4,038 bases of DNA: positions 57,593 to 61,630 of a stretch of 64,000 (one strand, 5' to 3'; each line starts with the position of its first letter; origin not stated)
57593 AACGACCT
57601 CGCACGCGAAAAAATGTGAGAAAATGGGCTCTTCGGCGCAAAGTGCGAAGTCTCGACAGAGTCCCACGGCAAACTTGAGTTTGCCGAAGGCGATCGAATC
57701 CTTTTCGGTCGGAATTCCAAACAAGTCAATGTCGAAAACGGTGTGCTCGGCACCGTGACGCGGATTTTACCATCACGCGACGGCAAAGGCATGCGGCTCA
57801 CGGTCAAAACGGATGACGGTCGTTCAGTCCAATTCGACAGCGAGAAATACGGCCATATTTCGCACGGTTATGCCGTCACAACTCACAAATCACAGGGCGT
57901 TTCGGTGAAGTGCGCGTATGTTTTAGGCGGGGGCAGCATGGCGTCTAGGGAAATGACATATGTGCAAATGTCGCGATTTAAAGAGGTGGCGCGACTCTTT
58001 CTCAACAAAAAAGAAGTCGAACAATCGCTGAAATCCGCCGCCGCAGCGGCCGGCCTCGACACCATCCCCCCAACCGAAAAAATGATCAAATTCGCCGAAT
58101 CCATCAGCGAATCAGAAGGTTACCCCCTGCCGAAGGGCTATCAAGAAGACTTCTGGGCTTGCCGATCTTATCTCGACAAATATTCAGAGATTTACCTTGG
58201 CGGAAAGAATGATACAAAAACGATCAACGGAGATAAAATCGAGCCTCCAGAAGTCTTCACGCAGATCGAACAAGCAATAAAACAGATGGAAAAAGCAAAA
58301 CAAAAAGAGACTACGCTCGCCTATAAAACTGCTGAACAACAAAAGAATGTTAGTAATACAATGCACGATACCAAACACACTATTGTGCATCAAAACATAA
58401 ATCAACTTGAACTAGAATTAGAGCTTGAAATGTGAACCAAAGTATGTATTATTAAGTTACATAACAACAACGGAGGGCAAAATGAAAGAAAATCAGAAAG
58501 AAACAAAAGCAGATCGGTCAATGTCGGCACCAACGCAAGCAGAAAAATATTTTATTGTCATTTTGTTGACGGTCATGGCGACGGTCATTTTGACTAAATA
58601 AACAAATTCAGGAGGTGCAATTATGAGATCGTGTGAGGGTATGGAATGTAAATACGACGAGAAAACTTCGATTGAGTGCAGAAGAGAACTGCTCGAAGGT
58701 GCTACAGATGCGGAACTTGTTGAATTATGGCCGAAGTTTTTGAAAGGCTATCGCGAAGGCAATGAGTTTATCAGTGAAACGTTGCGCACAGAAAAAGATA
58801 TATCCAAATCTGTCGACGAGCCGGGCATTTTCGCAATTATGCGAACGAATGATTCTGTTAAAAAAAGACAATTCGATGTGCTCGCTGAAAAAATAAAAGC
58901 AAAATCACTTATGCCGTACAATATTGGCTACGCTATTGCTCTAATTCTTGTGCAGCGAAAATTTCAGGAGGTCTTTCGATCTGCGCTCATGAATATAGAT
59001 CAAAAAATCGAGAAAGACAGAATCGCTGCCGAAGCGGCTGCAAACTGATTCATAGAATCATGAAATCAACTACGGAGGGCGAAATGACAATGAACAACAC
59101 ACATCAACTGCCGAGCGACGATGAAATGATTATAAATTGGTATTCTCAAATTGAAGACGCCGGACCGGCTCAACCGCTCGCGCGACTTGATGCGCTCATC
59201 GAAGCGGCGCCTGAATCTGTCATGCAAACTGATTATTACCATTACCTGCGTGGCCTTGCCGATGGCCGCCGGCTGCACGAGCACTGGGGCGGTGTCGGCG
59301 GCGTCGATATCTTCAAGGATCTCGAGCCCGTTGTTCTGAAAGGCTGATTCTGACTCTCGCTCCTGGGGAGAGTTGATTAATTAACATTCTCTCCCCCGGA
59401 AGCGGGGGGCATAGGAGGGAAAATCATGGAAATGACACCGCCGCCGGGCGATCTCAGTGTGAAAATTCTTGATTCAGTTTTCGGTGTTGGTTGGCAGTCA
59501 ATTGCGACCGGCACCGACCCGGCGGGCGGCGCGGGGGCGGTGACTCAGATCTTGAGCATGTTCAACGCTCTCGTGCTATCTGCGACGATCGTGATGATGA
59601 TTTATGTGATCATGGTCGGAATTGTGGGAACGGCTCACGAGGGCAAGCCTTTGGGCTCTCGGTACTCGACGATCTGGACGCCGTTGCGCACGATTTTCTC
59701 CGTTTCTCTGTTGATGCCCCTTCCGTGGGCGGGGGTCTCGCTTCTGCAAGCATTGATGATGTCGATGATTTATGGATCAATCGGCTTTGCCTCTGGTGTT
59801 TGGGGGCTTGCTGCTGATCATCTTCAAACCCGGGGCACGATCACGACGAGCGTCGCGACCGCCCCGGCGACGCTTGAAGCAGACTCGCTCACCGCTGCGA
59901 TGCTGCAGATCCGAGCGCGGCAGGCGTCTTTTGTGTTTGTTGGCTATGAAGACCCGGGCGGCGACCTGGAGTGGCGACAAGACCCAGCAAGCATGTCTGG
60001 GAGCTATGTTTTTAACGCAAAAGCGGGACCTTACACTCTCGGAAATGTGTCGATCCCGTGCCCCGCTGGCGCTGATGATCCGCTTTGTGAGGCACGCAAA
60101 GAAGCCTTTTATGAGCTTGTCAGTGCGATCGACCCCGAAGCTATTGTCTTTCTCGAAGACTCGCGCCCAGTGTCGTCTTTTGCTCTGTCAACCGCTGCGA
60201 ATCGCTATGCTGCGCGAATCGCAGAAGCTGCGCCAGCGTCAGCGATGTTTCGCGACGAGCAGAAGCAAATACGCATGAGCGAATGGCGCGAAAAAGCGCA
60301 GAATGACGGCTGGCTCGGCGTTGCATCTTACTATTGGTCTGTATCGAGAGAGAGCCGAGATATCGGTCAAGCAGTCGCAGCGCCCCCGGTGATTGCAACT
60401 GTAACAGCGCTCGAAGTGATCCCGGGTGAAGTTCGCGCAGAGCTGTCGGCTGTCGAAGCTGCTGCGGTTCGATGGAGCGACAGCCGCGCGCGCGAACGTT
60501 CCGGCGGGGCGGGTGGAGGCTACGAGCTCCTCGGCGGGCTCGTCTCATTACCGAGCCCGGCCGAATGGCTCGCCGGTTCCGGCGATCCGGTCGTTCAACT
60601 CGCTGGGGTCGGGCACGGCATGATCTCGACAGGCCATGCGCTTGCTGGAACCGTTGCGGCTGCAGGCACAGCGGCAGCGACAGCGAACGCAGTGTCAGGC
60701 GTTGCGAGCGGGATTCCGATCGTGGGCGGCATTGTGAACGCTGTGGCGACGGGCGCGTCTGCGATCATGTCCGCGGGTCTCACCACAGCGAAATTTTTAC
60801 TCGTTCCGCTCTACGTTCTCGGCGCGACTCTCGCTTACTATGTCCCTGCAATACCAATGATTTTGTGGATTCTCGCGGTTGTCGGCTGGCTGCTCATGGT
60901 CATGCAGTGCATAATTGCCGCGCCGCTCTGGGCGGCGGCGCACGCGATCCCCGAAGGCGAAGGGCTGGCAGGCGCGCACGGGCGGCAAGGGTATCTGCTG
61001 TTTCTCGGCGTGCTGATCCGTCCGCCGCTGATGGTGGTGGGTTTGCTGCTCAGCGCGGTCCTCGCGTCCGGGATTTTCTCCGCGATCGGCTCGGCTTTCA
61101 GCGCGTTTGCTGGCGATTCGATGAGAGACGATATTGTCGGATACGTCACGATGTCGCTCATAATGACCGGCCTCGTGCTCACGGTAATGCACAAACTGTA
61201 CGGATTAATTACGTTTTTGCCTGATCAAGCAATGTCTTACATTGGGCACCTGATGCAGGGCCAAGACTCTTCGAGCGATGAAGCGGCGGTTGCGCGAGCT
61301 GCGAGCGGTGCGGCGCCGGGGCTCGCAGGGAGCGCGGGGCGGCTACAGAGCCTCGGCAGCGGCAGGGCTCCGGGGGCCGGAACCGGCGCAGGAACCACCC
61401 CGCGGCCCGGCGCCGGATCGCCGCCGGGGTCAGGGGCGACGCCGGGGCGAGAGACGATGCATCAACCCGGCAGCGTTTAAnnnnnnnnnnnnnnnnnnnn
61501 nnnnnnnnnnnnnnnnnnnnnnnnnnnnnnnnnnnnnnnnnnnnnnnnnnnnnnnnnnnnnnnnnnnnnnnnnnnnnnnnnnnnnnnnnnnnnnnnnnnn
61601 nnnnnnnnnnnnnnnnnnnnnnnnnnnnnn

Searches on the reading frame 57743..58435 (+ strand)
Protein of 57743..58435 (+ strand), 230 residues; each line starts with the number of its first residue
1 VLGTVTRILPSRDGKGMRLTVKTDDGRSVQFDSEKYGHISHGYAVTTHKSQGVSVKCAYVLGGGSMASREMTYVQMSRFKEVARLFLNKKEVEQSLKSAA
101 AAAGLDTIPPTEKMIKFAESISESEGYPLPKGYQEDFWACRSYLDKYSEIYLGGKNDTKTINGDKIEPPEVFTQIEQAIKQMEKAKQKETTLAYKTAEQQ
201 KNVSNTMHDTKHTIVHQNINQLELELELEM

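Call 26: search_protein_families(library=pfam, proteins=[window:57743-58435:+], max_evalue=0.001)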
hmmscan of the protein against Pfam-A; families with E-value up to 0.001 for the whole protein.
window:57743-58435:+ (230 aa): 0 families

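Call 48: search_protein_families(library=phrogs, proteins=[window:57743-58435:+], max_evalue=0.01)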
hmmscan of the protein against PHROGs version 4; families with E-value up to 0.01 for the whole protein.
window:57743-58435:+ (230 aa): 2 families
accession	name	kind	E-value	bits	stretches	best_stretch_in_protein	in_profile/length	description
phrog_4412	-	DNA, RNA and nucleotide metabolism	6.5e-10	39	1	18-101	641-727/743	exonuclease V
phrog_325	-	DNA, RNA and nucleotide metabolism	1.4e-09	37.8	1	32-122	808-891/986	Dda-like helicase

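Call 49: search_protein_families(library=ncbifam, proteins=[window:57743-58435:+], max_evalue=0.01)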
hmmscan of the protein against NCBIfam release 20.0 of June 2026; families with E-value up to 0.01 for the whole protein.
window:57743-58435:+ (230 aa): 7 families
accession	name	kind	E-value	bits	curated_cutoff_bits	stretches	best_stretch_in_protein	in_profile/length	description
TIGR02768.1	TraA_Ti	equivalog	3.1e-20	72.1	590.45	1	1-95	636-723/751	Ti-type conjugative transfer relaxase TraA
NF010464.0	PRK13889.1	subfamily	6.2e-19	67.4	1015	1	2-95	623-709/992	conjugal transfer relaxase TraA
NF010402.0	PRK13826.1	subfamily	2.9e-09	35.3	1317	1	11-90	662-740/1102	Dtr system oriT relaxase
TIGR01448.2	helicase_RecD2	equivalog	3.2e-08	32.2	500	1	3-99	606-700/713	SF1B family DNA helicase RecD2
NF010263.0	PRK13709.1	equivalog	1.2e-05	22.8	2212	1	27-91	1377-1447/1752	conjugative transfer relaxase/helicase TraI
TIGR01447.1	recD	equivalog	0.00088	17.9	310.15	1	14-100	498-587/597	exodeoxyribonuclease V subunit alpha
NF008127.0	PRK10875.1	equivalog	0.0037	15.8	671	1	13-98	514-602/619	exodeoxyribonuclease V subunit alpha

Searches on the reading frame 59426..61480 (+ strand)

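Call 26: search_protein_families(library=pfam, proteins=[window:59426-61480:+], max_evalue=0.001)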
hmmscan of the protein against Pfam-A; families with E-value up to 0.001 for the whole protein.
window:59426-61480:+ (684 aa): 0 families

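Call 48: search_protein_families(library=phrogs, proteins=[window:59426-61480:+], max_evalue=0.01)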
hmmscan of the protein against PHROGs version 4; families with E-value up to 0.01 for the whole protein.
window:59426-61480:+ (684 aa): 0 families

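Call 49: search_protein_families(library=ncbifam, proteins=[window:59426-61480:+], max_evalue=0.01)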
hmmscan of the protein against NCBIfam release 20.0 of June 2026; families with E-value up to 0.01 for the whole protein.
window:59426-61480:+ (684 aa): 2 families
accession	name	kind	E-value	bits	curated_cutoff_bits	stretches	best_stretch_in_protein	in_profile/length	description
TIGR04346.1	DotA_TraY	subfamily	1e-89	301.9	100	3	386-607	433-656/656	DotA/TraY family protein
NF033886.1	T4SS_DotA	equivalog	6.7e-61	207.2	500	3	386-608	567-787/790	type IVB secretion system protein DotA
